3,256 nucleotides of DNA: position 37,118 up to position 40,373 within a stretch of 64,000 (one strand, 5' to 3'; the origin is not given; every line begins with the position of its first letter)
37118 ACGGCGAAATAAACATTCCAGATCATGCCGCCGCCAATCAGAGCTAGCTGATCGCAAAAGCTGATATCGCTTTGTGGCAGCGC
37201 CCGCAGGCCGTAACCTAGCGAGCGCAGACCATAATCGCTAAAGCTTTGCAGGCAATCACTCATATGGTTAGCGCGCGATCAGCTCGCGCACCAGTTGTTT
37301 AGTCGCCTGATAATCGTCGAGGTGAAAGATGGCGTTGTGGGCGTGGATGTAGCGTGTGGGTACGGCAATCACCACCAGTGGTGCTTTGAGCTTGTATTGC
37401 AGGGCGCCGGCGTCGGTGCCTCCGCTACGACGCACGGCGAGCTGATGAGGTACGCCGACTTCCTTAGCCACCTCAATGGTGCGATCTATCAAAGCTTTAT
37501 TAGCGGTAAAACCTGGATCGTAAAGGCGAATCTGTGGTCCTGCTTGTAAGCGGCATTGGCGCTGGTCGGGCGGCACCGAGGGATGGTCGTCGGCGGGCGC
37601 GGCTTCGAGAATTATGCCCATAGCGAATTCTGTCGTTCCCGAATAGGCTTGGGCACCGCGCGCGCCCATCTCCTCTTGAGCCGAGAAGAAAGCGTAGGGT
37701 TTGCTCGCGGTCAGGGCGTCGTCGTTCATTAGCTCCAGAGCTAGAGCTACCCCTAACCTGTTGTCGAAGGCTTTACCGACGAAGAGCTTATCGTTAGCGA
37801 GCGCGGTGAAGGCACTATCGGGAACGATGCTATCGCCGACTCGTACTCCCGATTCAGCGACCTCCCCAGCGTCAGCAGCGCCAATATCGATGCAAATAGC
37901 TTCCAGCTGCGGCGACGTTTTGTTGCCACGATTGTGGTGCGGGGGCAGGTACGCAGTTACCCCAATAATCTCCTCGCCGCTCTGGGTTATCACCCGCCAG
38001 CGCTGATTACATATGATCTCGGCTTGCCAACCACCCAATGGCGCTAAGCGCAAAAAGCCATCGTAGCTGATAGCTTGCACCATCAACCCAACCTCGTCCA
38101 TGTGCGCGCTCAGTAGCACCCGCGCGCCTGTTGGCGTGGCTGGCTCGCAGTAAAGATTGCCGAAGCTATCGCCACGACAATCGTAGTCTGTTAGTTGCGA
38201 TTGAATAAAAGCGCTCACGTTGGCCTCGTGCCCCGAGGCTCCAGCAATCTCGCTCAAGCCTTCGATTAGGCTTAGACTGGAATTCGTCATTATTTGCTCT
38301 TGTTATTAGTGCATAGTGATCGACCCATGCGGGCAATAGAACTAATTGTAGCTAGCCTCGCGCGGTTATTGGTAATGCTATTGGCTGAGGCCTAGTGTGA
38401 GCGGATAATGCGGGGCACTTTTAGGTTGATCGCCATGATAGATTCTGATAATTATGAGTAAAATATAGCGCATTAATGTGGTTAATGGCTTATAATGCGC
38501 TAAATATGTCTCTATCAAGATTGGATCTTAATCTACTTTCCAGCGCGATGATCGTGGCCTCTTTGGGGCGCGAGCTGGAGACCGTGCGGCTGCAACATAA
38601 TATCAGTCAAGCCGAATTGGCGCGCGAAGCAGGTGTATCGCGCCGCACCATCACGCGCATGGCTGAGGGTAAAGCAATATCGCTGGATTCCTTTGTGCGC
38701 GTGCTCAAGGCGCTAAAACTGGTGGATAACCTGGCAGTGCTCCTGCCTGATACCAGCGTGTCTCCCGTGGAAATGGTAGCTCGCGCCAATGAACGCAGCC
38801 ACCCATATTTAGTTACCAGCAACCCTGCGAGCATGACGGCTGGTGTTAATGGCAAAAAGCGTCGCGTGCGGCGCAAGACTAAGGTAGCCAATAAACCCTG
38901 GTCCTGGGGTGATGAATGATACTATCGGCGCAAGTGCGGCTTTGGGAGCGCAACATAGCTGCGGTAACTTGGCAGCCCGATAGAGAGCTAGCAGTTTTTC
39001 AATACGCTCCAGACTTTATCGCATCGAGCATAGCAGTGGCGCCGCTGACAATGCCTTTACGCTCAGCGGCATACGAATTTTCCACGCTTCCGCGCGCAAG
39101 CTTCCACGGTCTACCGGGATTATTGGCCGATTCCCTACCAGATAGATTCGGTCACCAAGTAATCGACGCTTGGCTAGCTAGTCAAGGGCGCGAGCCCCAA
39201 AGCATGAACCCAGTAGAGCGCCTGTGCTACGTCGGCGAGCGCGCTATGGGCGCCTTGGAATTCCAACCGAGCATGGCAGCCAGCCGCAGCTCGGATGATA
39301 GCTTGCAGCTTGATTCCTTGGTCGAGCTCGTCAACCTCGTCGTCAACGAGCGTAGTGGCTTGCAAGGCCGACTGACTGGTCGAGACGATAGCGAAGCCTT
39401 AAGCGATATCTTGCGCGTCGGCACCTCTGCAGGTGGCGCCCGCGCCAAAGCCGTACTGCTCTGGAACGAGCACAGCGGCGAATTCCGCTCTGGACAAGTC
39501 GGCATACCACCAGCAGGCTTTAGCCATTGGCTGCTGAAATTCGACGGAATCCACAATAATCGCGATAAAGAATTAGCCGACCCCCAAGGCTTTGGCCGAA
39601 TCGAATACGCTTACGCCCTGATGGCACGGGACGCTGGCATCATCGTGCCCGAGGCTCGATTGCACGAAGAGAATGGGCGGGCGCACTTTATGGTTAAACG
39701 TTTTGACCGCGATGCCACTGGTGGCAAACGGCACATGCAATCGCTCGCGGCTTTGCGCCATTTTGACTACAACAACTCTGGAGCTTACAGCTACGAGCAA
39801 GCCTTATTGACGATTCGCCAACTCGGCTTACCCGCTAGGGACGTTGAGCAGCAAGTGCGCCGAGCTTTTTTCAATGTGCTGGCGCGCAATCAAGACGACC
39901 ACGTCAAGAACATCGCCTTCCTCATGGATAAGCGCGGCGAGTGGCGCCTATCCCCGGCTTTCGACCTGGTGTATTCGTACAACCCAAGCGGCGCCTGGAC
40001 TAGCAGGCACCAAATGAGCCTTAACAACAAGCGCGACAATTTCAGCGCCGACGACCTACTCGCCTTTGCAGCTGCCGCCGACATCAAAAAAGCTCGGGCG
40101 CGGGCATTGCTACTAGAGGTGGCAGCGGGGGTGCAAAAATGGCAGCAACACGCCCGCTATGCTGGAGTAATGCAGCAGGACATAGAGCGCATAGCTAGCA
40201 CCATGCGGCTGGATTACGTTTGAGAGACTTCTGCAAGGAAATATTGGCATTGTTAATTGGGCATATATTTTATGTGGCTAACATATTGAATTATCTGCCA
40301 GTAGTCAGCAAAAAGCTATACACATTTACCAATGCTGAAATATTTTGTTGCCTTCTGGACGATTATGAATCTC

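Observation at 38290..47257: Mosaic accessory region: hipBA, nested IS3 elements, Fic pseudogene and AT-rich orphan genes around a conserved marC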

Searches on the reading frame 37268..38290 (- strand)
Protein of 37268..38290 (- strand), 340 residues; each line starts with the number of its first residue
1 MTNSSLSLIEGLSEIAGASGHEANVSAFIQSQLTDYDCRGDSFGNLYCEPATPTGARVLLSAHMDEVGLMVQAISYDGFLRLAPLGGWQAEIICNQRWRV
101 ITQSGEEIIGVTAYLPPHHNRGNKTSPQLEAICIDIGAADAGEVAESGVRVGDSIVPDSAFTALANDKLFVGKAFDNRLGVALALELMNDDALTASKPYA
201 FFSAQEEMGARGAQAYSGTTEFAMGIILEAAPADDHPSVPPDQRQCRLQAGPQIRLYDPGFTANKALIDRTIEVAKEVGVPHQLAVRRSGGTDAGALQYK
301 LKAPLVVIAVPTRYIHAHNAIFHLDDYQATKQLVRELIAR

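Call 6: search_protein_families(library=ncbifam, proteins=[window:37268-38290:-], max_evalue=0.01)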
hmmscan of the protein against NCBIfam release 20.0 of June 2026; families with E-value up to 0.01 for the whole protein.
window:37268-38290:- (340 aa): 7 families
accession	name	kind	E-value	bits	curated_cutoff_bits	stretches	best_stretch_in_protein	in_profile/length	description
TIGR03107.1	glu_aminopep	equivalog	1.6e-63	214.7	469.7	1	9-338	4-338/350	glutamyl aminopeptidase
NF007421.0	PRK09961.1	equivalog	5.4e-52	176.8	412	1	6-340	3-332/345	aminopeptidase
NF007367.0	PRK09864.1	equivalog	1.7e-48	165.2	569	1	7-338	4-338/356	aminopeptidase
NF040822.1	lys_aminopep_Arch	equivalog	2.7e-34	118.7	700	1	8-338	6-335/345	lysyl aminopeptidase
TIGR03106.1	trio_M42_hydro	equivalog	2.7e-10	39.7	397.75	1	60-218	63-229/343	osmoprotectant NAGGN system M42 family peptidase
NF006770.0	PRK09290.1-4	equivalog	0.0083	14.9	372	0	167-218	80-134/403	allantoate amidohydrolase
NF003367.0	PRK04443.1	equivalog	0.0089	15.4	363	0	3-67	7-72/349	[LysW]-lysine hydrolase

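Call 12: find_encoding_contigs(protein=window:37268-38290:-, flank=10000, max_places=10)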
Protein window:37268-38290:- (340 aa): no gene with exactly this product is on record in the collection.

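Call 19: find_related_loci(query=window:37268-38290:-, collection=metagenome_contigs, flank=10000)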
Query window:37268-38290:- (340 aa) in metagenome_contigs; peptide patterns used: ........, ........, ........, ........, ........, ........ (x = any residue, [..] = any of these).
311 stretches matched a pattern, but none encodes a relative of the query by tblastn (E <= 1e-3).

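Call 36: find_homologous_proteins(query=window:37268-38290:-, max_evalue=1e-80)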
Query window:37268-38290:- (340 aa): 3 proteins with E <= 1e-80 among 8000 candidates.
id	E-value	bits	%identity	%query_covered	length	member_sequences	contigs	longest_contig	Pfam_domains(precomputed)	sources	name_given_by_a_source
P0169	3.0e-215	731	96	99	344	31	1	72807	PF01546.34,PF05343.20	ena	-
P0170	5.5e-146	504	67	100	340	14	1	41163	PF01546.34,PF05343.20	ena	-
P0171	2.9e-128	446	60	99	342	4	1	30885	PF01546.34,PF05343.20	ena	-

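Call 37: find_encoding_contigs(protein=P0169, flank=10000, max_places=3)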
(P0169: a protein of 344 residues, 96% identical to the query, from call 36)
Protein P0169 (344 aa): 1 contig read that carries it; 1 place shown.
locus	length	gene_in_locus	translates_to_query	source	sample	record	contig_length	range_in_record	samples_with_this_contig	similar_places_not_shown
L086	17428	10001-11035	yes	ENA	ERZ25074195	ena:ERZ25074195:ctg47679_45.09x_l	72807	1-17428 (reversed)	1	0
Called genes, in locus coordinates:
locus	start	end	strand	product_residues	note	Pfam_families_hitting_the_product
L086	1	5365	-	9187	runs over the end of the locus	-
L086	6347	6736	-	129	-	-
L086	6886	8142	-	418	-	PF07690:MFS_1, PF13347:MFS_2, PF07690:MFS_1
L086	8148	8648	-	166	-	PF16036:Chalcone_3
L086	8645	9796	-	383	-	PF02353:CMAS, PF13489:Methyltransf_23, PF08241:Methyltransf_11 (weak), PF08242:Methyltransf_12 (weak), PF13649:Methyltransf_25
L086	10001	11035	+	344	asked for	PF05343:Peptidase_M42, PF01546:Peptidase_M20 (weak)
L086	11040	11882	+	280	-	PF00528:BPD_transp_1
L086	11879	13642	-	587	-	PF00456:Transketolase_N (weak), PF13292:DXP_synthase_N, PF02779:Transket_pyr, PF02780:Transketolase_C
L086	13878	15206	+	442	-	PF02321:OEP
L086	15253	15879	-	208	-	PF01693:Cauli_VI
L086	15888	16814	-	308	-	PF00126:HTH_1, PF03466:LysR_substrate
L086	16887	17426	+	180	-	?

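Call 38: find_encoding_contigs(protein=P0170, flank=10000, max_places=3)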
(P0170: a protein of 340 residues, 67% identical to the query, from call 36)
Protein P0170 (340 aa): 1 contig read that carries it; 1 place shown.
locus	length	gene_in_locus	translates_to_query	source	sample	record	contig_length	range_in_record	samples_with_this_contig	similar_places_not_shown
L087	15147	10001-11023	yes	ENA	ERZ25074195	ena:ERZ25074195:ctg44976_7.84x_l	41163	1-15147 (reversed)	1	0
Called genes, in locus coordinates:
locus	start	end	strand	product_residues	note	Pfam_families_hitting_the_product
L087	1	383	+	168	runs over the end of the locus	-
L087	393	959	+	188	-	-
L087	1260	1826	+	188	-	-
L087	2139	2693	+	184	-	-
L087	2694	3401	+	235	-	-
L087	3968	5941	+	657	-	PF18327:PRODH (weak), PF14850:Pro_dh-DNA_bdg, PF01619:Pro_dh, PF00171:Aldedh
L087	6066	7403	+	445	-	PF00171:Aldedh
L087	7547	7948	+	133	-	PF06155:GBBH-like_N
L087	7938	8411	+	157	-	PF02391:MoaE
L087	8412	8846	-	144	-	PF01850:PIN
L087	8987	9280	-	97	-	-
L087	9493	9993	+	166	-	PF04945:YHS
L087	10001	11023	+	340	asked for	PF05343:Peptidase_M42, PF01546:Peptidase_M20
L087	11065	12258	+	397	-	PF00266:Aminotran_5, PF22580:KYNU_C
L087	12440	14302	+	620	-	PF01134:GIDA, PF12831:FAD_oxidored (weak), PF21680:GIDA_C_1st, PF13932:SAM_GIDA_C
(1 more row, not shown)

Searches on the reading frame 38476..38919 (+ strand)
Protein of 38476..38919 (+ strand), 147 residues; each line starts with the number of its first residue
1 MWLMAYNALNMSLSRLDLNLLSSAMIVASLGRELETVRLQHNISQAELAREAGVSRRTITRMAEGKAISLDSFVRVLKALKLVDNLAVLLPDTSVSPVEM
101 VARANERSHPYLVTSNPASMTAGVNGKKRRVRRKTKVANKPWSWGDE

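Call 3: search_protein_families(library=pfam, proteins=[window:38476-38919:+], max_evalue=0.01)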
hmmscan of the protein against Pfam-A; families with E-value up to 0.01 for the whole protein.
window:38476-38919:+ (147 aa): 7 families
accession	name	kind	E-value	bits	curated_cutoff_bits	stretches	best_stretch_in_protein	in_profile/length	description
PF01381.28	HTH_3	-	2.9e-10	40.5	23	1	35-81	2-49/55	Helix-turn-helix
PF13560.12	HTH_31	-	1.8e-07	31.8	27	1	30-84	2-58/64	Helix-turn-helix domain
PF13443.12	HTH_26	-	1.3e-05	25.7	22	1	36-81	4-51/63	Cro/C1-type HTH DNA-binding domain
PF08279.18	HTH_11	-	0.00073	19.8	25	1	37-61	9-34/55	HTH domain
PF20432.4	Xre-like-HTH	-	0.0016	19.1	25.8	1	43-74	24-56/63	Antitoxin Xre-like helix-turn-helix domain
PF13545.12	HTH_Crp_2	-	0.0028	18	27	1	34-62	14-42/70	Crp-like helix-turn-helix domain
PF12844.13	HTH_19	-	0.0071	16.7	30.2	0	31-84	1-52/64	Helix-turn-helix domain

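Call 6: search_protein_families(library=ncbifam, proteins=[window:38476-38919:+], max_evalue=0.01)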
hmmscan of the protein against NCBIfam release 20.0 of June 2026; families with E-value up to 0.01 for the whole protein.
window:38476-38919:+ (147 aa): 10 families
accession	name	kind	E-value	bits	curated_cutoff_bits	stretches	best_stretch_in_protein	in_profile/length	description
TIGR03070.1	couple_hipB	subfamily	6.1e-08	32.5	71.65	1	30-81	3-55/58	type II toxin-antitoxin system Y4mF family antitoxin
NF003162.0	PRK04140.1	equivalog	1.6e-05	24.1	263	1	31-80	128-178/317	transcriptional regulator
NF007271.0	PRK09726.1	equivalog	2e-05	24.5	79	1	30-87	13-71/88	type II toxin-antitoxin system antitoxin HipB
NF006015.0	PRK08154.1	subfamily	4.6e-05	22.7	204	1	24-107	25-109/314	anaerobic benzoate catabolism transcriptional regulator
NF041951.1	phage_RstR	subfamily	0.00013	22.2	80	1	30-82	3-56/108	RstR family transcriptional repressor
NF038310.1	lysogeny_AimR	equivalog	0.0006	19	70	1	41-81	8-49/365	AimR family lysis-lysogeny pheromone receptor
TIGR02607.1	antidote_HigA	equivalog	0.0027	17.5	47.7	1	42-81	20-60/81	HigA family addiction module antitoxin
NF047948.1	male_kill_WMK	equivalog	0.0036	16.8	300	1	24-89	157-221/300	WO male-killing family protein Wmk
TIGR03830.1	CxxCG_CxxCG_HTH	subfamily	0.0044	16.8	61.8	1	31-81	67-117/127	type II TA system antitoxin MqsA family protein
NF041575.1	antitoxPezA_Strep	equivalog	0.0099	15.8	290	0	30-78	2-51/158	type II toxin-antitoxin system antitoxin PezA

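Call 7: search_protein_families(library=padloc, proteins=[window:38476-38919:+], max_evalue=0.1)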
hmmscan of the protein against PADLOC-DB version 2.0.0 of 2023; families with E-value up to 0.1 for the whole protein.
window:38476-38919:+ (147 aa): 11 families
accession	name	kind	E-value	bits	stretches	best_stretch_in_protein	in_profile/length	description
PDLC02926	HTH_VI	-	1.6e-05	23.1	1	30-69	2-42/92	-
PDLC04133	mad1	-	0.0002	19.6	1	43-64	6-27/60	mads_1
PDLC04142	capH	-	0.00032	19.7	1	28-103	5-78/103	capH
PDLC04775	PDC-M69A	-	0.00073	18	1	27-82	5-61/113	-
PDLC03665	Control_protein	-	0.0014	16.8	1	30-81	9-62/77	control protein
PDLC01766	Cas3c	-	0.0027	13.9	1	33-66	12-45/1009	-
PDLC03952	RmrA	-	0.0046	13.9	1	33-67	26-60/395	-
PDLC03946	RmrA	-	0.0076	13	1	33-82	6-56/357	-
PDLC01457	WYL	-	0.0098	13.5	1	41-62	17-38/229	"CAS-I,CAS-II,CAS-III,CAS-IV,CAS-V,CAS-VI; associated_signaling"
PDLC03943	RmrA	-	0.014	12.5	1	31-81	4-55/370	-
PDLC03951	RmrA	-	0.016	12.2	1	31-83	10-63/400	-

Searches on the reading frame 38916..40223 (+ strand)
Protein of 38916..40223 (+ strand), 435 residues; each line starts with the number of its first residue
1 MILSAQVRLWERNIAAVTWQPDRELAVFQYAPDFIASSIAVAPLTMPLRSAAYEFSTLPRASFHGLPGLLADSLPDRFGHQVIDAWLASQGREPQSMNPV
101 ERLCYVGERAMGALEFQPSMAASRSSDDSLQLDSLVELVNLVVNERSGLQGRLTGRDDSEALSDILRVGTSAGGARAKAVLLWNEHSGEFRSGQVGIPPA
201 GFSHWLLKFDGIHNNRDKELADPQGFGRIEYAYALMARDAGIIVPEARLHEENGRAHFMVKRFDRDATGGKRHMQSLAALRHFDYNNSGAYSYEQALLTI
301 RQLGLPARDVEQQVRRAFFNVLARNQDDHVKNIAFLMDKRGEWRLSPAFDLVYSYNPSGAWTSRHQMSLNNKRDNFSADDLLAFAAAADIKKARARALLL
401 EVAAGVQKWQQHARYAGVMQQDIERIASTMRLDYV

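Call 3: search_protein_families(library=pfam, proteins=[window:38916-40223:+], max_evalue=0.01)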
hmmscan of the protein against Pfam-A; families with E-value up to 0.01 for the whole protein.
window:38916-40223:+ (435 aa): 2 families
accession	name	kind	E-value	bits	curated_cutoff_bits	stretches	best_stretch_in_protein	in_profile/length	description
PF07804.18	HipA_C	-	1.1e-49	169.4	30.5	1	170-408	1-211/213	HipA-like C-terminal domain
PF13657.11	Couple_hipA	-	4.5e-19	69.2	22.5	1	6-116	2-98/99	HipA N-terminal domain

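Call 6: search_protein_families(library=ncbifam, proteins=[window:38916-40223:+], max_evalue=0.01)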
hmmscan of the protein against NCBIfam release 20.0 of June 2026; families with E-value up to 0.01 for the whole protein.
window:38916-40223:+ (435 aa): 1 family
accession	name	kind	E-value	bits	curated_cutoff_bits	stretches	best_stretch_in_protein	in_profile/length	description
NF007297.0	PRK09775.1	equivalog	1.1e-13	50.8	401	1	237-384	256-403/446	type II toxin-antitoxin system HipA family toxin YjjJ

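Call 7: search_protein_families(library=padloc, proteins=[window:38916-40223:+], max_evalue=0.1)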
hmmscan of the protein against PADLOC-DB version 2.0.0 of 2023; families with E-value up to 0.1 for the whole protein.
window:38916-40223:+ (435 aa): 2 families
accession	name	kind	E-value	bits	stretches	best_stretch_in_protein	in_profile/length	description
PDLC04339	PDC-M03A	-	0.0079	13.6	1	283-350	111-173/293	-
PDLC04344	PDC-M03A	-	0.016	12.6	1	319-393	156-229/305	-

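Call 94: search_solved_structures(query=window:38916-40223:+, max_evalue=0.001)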
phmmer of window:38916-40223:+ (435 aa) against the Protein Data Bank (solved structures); distinct sequences matched with E-value up to 0.001: 3.
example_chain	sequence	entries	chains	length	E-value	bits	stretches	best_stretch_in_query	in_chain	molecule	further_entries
8ezr_B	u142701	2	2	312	3.9e-10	42.8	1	235-422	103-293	HipT(Lp)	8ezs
7vkb_A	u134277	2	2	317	4.1e-10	42.8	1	235-422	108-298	HipA_C domain-containing protein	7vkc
7wcf_A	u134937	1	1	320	1.5e-09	40.9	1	235-422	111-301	HipA_C domain-containing protein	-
